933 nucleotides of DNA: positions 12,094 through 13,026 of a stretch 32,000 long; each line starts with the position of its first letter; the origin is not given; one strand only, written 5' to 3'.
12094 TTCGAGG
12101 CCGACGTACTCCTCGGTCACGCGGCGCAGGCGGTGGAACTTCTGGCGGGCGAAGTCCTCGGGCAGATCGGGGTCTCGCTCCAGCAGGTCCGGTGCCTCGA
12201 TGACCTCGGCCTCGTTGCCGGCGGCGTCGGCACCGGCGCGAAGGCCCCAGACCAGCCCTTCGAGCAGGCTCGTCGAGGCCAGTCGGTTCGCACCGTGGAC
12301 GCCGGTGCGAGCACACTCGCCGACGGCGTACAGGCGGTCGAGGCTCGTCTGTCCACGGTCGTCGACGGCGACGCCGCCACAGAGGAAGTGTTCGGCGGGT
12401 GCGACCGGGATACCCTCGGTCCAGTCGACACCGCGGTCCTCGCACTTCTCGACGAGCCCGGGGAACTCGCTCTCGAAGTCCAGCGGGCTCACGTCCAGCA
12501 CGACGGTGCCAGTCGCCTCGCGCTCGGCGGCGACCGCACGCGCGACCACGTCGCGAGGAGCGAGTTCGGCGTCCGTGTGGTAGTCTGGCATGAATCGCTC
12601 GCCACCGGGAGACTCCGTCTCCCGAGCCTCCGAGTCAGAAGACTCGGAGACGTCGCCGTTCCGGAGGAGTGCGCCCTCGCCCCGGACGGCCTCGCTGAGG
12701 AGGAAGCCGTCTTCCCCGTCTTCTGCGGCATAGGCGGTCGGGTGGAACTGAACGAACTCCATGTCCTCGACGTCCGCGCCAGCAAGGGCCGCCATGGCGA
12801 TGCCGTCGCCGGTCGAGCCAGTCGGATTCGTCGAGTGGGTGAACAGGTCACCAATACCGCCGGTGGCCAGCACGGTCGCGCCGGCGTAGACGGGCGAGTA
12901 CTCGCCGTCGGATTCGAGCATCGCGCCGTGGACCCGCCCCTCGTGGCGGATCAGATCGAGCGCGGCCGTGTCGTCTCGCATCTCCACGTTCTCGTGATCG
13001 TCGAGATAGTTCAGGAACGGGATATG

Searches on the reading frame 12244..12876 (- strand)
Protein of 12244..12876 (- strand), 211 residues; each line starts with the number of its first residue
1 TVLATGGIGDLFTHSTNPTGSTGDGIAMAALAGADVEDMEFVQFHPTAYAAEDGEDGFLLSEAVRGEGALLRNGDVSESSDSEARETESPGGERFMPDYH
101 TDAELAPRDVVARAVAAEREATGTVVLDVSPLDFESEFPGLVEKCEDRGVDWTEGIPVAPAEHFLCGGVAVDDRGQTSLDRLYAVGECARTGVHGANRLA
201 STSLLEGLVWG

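Call 75: find_homologous_proteins(query=window:12244-12876:-, max_evalue=1e-40)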
Query seq(211 aa) (211 aa): 1891 proteins with E <= 1e-40 among 8000 candidates; the best 120 are listed.
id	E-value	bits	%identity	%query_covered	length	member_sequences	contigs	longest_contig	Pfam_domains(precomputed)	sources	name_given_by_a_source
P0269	1.4e-87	311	73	100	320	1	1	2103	PF00890.31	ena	-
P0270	2.2e-87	310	74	100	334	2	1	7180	PF00890.31,PF02910.26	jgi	jgi:L-aspartate oxidase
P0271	3.5e-87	310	74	100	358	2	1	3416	PF00890.31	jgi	jgi:L-aspartate oxidase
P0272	8.2e-87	308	69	100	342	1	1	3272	PF00890.31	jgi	jgi:L-aspartate oxidase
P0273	3.9e-86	306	69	100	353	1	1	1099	PF00890.31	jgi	jgi:L-aspartate oxidase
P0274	4.2e-86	306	73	100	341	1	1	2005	PF00890.31,PF02910.26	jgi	jgi:L-aspartate oxidase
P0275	1.7e-85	304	71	98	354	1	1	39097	PF00890.31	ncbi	-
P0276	8.1e-84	299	83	82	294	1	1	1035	PF00890.31,PF02910.26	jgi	jgi:L-aspartate oxidase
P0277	1.2e-81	291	70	100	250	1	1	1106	PF00890.31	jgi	-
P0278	3.8e-79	283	76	87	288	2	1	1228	PF00890.31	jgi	jgi:L-aspartate oxidase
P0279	4.3e-79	283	72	100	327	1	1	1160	PF00890.31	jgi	jgi:L-aspartate oxidase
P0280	2.3e-77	277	79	83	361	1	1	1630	PF01266.31,PF00890.31,PF03486.21,PF01134.29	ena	-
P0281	6.2e-77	276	68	100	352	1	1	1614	PF00890.31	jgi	jgi:L-aspartate oxidase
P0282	8.4e-76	272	65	100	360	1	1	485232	PF00890.31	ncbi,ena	-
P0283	1.6e-72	262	73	87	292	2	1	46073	PF00890.31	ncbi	-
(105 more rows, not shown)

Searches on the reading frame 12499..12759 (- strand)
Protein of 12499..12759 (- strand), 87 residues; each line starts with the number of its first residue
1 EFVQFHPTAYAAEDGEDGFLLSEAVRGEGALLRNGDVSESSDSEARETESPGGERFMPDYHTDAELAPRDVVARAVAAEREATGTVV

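Call 72: search_solved_structures(query=window:12499-12759:-, show_alignments=2, max_evalue=0.001)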
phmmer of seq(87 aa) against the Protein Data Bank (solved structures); distinct sequences matched with E-value up to 0.001: 15.
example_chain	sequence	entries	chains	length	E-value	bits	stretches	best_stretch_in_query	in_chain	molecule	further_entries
1chu_A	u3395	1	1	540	5.4e-11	46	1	1-84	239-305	PROTEIN (L-ASPARTATE OXIDASE)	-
1knp_A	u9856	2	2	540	5.4e-11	46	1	1-84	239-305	L-aspartate oxidase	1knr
5kxj_A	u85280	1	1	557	2.6e-10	43.9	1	1-84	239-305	L-aspartate oxidase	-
2e5v_A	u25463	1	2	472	2.1e-08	37.8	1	1-79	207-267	L-aspartate oxidase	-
6lum_A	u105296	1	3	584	1.9e-06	31.5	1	1-79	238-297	Succinate dehydrogenase subunit A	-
7d6v_A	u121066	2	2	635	1e-05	29.3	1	1-82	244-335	Succinate dehydrogenase subunit A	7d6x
1qlb_A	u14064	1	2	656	0.00014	25.6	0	1-76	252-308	FUMARATE REDUCTASE FLAVOPROTEIN SUBUNIT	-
1e7p_A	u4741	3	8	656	0.00014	25.6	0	1-76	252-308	Fumarate reductase flavoprotein subunit | QUINOL-FUMARATE REDUCTASE FLAVOPROTEIN SUBUNIT A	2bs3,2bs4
2bs2_A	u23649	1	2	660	0.00015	25.6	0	1-76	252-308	QUINOL-FUMARATE REDUCTASE FLAVOPROTEIN SUBUNIT A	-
9fzl_2M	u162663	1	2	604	0.0002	25.1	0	1-81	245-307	Succinate dehydrogenase [ubiquinone] flavoprotein subunit, mitochondrial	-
9fq7_2M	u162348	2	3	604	0.0002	25.1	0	1-81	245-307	Succinate dehydrogenase [ubiquinone] flavoprotein subunit, mitochondrial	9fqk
9lig_A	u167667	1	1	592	0.00068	23.4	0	1-82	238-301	Succinate dehydrogenase [ubiquinone] flavoprotein subunit, mitochondrial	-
9kps_A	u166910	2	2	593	0.00068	23.4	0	1-82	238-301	Succinate dehydrogenase [ubiquinone] flavoprotein subunit, mitochondrial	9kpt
9kq3_A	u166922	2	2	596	0.00069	23.4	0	1-82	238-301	Succinate dehydrogenase [ubiquinone] flavoprotein subunit, mitochondrial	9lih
9qdl_A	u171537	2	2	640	0.00073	23.3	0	1-82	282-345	Succinate dehydrogenase [ubiquinone] flavoprotein subunit, mitochondrial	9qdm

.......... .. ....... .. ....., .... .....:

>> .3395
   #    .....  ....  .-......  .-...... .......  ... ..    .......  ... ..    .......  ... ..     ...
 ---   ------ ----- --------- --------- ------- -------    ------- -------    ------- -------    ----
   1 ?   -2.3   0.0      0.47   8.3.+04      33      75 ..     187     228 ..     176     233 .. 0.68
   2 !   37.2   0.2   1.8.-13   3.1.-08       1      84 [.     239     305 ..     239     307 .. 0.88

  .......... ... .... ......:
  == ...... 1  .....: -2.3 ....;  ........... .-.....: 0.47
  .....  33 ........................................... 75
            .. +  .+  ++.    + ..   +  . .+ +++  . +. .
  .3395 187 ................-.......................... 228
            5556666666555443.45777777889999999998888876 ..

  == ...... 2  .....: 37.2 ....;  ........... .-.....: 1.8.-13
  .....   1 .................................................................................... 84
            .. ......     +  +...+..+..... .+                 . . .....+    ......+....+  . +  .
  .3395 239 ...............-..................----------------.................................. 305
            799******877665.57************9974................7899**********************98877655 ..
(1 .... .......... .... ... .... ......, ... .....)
